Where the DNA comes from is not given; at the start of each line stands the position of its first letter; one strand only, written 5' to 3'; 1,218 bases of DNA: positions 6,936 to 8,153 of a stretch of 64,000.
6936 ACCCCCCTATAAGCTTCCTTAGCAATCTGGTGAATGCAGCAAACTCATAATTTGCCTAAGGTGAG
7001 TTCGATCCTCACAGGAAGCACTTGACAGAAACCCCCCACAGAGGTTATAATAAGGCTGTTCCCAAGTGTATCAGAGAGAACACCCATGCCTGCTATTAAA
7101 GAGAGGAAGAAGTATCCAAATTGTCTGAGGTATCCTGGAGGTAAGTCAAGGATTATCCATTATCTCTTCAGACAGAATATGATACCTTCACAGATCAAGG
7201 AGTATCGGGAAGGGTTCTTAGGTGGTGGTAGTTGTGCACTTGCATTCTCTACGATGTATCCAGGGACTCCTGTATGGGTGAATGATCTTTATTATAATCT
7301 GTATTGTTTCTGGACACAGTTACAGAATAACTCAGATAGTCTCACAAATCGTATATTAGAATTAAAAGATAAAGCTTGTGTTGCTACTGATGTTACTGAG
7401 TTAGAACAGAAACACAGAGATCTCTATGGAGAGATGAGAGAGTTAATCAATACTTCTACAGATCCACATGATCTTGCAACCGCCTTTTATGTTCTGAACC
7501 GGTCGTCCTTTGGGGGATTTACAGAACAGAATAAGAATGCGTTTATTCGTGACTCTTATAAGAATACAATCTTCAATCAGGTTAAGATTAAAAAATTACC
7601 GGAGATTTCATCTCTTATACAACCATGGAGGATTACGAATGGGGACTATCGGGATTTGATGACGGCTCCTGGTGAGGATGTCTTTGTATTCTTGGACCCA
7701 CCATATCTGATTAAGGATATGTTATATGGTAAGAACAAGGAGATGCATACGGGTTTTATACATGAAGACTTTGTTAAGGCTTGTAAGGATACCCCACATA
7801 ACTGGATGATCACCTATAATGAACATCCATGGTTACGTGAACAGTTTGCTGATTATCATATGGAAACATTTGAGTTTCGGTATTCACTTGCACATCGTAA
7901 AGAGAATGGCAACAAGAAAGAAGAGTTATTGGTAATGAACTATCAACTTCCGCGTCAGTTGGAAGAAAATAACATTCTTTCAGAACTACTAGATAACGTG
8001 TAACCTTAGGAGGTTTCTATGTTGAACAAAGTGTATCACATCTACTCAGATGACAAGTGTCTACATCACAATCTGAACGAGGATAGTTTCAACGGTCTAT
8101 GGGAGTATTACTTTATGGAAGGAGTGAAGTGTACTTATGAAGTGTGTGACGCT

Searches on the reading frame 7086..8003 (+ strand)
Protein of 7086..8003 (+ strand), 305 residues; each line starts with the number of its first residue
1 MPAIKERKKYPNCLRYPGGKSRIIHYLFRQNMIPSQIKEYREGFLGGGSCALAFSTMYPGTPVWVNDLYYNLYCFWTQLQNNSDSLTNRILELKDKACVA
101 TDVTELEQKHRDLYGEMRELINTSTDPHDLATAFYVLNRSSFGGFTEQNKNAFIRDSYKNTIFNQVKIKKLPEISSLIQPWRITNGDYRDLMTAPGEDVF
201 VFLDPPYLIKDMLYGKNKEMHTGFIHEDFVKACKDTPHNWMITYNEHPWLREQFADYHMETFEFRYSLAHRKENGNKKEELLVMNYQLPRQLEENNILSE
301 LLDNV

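Call 11: search_protein_families(library=phrogs, proteins=[window:7086-8003:+])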
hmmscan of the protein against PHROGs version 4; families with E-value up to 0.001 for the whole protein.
window:7086-8003:+ (305 aa): 3 families
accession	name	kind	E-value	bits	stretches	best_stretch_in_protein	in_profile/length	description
phrog_56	-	other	7e-79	267.8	1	5-296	56-333/647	DNA methyltransferase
phrog_1996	-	other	2.1e-13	51.5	1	179-293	35-148/150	DNA methyltransferase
phrog_116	-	other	5.9e-06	25.9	1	58-208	554-692/779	DNA methyltransferase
